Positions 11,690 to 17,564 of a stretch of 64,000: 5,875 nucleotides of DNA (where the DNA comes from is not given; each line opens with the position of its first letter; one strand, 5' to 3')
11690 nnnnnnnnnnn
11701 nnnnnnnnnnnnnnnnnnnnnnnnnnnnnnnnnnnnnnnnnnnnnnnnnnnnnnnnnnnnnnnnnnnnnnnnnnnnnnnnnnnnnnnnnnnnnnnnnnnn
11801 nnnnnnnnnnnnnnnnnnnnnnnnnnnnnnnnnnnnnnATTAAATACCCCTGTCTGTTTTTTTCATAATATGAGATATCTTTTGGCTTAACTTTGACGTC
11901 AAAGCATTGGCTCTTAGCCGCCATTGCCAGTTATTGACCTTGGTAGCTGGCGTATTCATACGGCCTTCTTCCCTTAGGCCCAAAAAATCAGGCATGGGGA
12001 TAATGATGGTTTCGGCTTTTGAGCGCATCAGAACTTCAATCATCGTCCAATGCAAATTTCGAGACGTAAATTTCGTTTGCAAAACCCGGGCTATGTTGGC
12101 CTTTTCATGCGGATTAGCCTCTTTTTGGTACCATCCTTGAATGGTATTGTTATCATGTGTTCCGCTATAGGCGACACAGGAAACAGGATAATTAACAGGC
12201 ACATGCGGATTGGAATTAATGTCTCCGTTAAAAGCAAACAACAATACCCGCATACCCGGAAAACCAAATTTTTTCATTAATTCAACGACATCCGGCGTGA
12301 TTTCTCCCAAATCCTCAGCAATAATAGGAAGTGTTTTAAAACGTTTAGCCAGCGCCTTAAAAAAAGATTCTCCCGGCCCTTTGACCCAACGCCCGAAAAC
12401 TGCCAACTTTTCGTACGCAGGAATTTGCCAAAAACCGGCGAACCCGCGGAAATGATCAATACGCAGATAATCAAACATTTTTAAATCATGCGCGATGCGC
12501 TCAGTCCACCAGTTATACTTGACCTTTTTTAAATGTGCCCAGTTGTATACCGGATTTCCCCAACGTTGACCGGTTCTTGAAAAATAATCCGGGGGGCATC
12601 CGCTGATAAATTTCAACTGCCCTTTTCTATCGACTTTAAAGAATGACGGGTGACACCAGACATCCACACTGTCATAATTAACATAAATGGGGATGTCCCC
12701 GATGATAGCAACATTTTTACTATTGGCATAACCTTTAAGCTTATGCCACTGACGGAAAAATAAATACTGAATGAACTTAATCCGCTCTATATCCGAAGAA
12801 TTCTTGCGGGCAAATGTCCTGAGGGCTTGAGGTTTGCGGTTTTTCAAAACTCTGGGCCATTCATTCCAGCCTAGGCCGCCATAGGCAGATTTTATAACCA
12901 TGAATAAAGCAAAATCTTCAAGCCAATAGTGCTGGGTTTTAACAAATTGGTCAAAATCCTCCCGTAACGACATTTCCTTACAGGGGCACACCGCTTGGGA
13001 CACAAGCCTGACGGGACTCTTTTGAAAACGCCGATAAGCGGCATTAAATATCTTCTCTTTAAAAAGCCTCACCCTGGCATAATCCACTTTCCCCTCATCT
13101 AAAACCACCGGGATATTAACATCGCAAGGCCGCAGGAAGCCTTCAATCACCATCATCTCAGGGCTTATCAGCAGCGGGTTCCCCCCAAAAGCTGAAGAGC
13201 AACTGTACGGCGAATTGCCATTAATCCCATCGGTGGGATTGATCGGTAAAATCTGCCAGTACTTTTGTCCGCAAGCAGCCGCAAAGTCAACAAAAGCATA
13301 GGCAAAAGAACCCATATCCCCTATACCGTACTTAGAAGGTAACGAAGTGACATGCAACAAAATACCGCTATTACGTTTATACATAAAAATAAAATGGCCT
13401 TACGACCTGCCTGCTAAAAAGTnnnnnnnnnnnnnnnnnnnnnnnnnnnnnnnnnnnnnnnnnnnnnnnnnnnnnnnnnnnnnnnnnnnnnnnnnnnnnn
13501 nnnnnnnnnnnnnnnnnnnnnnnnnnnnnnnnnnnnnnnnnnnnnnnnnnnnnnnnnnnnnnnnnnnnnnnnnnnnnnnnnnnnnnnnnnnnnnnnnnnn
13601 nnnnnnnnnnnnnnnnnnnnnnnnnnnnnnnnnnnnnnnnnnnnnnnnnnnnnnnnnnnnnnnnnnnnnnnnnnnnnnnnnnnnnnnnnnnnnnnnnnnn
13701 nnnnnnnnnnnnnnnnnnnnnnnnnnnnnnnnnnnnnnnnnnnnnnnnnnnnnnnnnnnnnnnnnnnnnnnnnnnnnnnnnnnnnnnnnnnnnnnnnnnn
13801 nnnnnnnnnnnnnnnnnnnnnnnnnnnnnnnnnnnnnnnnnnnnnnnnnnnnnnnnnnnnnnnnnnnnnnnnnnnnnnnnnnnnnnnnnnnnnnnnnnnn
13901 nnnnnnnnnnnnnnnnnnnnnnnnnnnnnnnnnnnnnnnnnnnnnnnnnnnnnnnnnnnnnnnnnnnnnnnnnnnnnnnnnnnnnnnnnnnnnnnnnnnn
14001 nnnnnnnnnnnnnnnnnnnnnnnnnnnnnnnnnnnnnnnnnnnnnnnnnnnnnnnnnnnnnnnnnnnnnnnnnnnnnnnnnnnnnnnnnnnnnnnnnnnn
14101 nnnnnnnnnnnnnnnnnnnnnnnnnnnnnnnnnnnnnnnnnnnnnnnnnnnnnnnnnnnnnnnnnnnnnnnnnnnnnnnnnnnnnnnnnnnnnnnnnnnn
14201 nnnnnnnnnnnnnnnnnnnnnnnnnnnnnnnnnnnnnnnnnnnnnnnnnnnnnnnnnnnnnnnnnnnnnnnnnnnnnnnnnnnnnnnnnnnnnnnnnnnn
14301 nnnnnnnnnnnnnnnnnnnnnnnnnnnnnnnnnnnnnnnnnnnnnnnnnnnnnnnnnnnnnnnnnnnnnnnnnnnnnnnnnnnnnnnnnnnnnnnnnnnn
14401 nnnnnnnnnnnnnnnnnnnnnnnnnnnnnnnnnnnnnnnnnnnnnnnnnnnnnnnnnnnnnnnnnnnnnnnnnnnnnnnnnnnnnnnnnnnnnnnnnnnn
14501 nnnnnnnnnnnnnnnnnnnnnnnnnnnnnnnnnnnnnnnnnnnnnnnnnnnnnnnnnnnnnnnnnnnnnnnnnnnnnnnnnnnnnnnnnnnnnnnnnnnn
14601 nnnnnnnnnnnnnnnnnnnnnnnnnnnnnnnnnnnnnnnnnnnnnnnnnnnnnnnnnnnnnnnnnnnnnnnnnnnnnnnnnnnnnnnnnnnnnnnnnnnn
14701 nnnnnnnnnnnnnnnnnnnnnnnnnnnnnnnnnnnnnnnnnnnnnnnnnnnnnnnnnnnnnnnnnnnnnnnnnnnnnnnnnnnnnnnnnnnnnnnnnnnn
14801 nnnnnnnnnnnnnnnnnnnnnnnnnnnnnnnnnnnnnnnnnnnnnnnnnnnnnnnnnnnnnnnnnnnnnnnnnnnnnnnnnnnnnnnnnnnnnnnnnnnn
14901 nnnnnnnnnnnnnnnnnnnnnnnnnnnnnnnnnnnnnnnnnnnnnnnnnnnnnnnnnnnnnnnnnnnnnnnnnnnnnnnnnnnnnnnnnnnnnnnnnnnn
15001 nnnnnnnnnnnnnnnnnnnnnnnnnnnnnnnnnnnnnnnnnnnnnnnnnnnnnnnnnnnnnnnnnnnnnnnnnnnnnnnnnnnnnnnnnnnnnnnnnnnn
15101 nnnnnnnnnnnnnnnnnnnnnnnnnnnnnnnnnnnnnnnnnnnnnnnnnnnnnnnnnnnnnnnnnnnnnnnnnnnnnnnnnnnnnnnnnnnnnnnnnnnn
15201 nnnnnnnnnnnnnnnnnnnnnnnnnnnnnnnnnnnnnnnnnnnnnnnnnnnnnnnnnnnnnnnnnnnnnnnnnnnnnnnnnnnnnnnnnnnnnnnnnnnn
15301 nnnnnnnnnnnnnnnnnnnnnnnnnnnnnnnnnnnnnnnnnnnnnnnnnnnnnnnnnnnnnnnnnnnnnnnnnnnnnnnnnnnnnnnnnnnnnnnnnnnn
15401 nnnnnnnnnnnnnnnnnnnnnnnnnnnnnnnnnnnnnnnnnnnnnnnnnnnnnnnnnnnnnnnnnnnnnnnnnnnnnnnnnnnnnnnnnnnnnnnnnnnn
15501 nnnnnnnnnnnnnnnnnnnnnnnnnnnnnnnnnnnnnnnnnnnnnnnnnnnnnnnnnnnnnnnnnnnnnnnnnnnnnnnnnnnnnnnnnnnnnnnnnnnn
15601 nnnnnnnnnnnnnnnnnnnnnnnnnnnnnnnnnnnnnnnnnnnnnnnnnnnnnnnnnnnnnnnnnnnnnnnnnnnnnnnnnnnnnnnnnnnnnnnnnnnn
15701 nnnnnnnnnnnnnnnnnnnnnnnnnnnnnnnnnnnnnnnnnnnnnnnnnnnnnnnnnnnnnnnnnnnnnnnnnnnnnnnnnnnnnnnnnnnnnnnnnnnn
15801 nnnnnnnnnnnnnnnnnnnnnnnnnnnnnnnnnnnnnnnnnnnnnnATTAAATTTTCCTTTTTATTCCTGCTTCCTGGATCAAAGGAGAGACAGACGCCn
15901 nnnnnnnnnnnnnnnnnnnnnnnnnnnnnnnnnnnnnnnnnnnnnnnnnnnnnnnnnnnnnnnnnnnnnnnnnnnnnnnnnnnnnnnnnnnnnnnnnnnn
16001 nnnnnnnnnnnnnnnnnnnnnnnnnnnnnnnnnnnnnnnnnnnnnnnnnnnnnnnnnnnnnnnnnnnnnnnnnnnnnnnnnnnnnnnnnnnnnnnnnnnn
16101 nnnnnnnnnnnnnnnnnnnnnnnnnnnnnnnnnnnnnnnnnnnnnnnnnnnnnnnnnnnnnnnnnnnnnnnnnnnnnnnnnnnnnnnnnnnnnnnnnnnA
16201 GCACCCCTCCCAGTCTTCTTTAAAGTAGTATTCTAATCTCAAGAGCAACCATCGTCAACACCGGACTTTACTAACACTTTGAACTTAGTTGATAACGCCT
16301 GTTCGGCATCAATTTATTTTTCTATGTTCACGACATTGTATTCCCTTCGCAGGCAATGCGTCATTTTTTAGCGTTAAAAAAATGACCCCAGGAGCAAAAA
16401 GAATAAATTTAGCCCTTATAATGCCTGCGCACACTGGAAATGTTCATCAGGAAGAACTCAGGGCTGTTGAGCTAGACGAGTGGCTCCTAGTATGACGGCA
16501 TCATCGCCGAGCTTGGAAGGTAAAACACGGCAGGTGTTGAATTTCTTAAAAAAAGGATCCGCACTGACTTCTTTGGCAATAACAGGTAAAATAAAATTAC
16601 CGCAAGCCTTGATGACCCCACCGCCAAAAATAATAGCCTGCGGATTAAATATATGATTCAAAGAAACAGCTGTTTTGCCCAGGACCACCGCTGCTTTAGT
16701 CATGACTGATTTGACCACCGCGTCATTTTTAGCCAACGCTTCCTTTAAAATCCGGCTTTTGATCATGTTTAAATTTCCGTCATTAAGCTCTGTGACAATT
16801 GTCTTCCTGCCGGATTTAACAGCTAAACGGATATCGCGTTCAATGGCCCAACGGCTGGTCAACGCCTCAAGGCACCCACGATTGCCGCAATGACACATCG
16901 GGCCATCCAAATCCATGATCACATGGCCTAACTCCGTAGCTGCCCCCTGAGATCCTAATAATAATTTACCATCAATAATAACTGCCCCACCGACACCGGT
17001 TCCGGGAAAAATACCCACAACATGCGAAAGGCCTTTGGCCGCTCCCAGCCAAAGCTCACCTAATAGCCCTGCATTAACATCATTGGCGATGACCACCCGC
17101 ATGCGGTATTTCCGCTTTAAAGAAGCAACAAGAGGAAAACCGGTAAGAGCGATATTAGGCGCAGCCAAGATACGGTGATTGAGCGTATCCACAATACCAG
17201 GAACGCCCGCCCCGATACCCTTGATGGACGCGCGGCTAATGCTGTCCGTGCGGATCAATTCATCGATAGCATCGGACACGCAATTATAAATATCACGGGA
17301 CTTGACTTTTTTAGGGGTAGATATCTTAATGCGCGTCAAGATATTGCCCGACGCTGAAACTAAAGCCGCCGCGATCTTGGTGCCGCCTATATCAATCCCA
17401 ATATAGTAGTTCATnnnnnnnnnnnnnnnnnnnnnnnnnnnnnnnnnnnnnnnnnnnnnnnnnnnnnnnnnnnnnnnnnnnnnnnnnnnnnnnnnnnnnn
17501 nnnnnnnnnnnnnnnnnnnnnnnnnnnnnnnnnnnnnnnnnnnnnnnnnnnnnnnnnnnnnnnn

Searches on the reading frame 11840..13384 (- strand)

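Call 69: search_protein_families(library=pfam, proteins=[window:11840-13384:-])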
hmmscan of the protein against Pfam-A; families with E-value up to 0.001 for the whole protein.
window:11840-13384:- (514 aa): 1 family
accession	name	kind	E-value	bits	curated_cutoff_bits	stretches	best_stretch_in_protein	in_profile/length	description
PF02446.23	Glyco_hydro_77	-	2.7e-171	571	25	1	10-495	1-464/465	4-alpha-glucanotransferase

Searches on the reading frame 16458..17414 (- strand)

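Call 69: search_protein_families(library=pfam, proteins=[window:16458-17414:-])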
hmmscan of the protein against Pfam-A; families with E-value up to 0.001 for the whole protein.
window:16458-17414:- (318 aa): 3 families
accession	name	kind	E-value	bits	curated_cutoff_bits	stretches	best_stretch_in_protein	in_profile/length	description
PF00480.26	ROK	-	2.3e-66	224.7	22.9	1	4-317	1-293/294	ROK family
PF01869.26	BcrAD_BadFG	-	7e-08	32.8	31.5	1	5-76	1-74/271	BadF/BadG/BcrA/BcrD ATPase family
PF00370.27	FGGY_N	-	0.0002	21.5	28.8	1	3-68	1-74/245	FGGY family of carbohydrate kinases, N-terminal domain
